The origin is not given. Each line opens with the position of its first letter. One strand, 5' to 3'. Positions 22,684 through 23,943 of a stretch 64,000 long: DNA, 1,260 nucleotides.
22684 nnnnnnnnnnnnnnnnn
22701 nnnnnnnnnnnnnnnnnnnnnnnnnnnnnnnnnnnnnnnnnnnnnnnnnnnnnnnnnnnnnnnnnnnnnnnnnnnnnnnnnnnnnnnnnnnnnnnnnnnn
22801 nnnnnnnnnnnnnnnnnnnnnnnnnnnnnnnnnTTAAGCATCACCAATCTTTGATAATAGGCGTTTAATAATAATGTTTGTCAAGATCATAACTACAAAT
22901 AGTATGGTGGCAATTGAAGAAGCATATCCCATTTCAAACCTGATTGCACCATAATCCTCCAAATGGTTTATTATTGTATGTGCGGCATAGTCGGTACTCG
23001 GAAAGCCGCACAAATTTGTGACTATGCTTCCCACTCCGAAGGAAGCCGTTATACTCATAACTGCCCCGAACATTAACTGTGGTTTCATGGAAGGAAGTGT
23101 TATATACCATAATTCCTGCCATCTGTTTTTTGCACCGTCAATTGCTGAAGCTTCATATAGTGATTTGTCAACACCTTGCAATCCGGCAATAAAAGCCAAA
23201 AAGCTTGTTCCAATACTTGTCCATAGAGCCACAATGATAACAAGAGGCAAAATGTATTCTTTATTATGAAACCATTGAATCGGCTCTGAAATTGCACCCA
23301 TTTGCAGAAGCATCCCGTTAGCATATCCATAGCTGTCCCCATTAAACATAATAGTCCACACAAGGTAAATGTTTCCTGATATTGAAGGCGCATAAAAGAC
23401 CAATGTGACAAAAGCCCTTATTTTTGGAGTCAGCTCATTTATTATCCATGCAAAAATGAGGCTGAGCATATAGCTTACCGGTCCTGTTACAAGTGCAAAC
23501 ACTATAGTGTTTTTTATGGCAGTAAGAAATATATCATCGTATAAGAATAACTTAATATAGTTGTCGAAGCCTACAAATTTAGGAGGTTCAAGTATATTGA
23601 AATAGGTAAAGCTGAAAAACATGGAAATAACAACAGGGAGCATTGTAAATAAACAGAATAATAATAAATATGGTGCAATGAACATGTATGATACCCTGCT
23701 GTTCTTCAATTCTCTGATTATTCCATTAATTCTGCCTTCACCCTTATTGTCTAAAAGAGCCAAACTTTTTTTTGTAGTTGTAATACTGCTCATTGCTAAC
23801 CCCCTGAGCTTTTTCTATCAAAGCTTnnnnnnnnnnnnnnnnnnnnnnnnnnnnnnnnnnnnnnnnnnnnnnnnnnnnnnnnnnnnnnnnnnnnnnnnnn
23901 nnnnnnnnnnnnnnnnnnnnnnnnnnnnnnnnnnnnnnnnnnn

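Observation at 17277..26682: Five-gene cassette of unknown role: giant CBM-bearing binding protein, two permeases, NHL-TPR-Yip1 fusion protein and DUF5696-like secreted protein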

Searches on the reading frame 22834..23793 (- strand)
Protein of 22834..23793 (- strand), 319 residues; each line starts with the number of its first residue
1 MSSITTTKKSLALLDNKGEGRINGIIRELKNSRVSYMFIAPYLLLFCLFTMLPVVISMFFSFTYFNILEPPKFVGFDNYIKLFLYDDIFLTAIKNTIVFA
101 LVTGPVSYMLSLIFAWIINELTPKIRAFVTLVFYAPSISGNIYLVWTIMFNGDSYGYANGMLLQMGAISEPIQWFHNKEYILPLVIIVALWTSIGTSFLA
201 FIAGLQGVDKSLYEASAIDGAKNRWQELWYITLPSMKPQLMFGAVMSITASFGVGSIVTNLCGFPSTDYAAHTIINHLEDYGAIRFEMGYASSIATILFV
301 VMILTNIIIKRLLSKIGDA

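Call 5: search_protein_families(library=pfam, proteins=[window:22834-23793:-], max_evalue=0.01)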
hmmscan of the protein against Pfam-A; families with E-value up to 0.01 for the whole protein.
window:22834-23793:- (319 aa): 1 family
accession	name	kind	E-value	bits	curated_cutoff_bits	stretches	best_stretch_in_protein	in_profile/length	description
PF00528.27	BPD_transp_1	-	3.9e-11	43.5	26.4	1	125-314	20-180/184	Binding-protein-dependent transport system inner membrane component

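Call 8: search_protein_families(library=ncbifam, proteins=[window:22834-23793:-], max_evalue=0.001)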
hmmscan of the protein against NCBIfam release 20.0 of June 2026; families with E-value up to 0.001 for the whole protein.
window:22834-23793:- (319 aa): 10 families
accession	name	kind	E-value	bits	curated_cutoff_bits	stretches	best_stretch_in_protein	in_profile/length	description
NF007852.0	PRK10561.1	equivalog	1.6e-19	70.9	335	1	30-311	9-287/295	sn-glycerol-3-phosphate ABC transporter permease UgpA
NF040931.1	ABC_arch_GlcT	equivalog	1.3e-15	57.8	360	1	44-309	6-265/278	glucose ABC transporter permease GlcT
NF007044.0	PRK09497.1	equivalog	3.9e-15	56.1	348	1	34-315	10-280/285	spermidine/putrescine ABC transporter permease PotB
NF008232.0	PRK10999.1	equivalog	1.2e-09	37.5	392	1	74-261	265-453/520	maltose ABC transporter permease MalF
TIGR00969.1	3a0106s02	subfamily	6e-08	32.5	240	1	43-311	24-268/272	sulfate ABC transporter permease subunit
TIGR02140.1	permease_CysW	equivalog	8.6e-08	32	329.1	1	43-312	10-254/261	sulfate ABC transporter permease subunit CysW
TIGR02139.1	permease_CysT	equivalog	1.7e-07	31.1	246.1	1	67-310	27-256/265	sulfate ABC transporter permease subunit CysT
NF007963.0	PRK10683.1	equivalog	1.9e-06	27.5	489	1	32-310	26-306/317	putrescine ABC transporter permease PotH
NF007545.0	PRK10160.1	equivalog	0.00043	19.8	342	1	174-249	137-208/275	taurine ABC transporter permease TauC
NF008208.0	PRK10971.1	equivalog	0.00073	19.1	415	0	89-317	56-271/277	sulfate/thiosulfate ABC transporter permease CysT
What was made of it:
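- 22834..23793 (-): permF1, a MalF/UgpA-type ABC permease (319 aa, module A). Pfam BPD_transp_1 (call 5) and NCBIfam UgpA/MalF-like hits (call 8).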
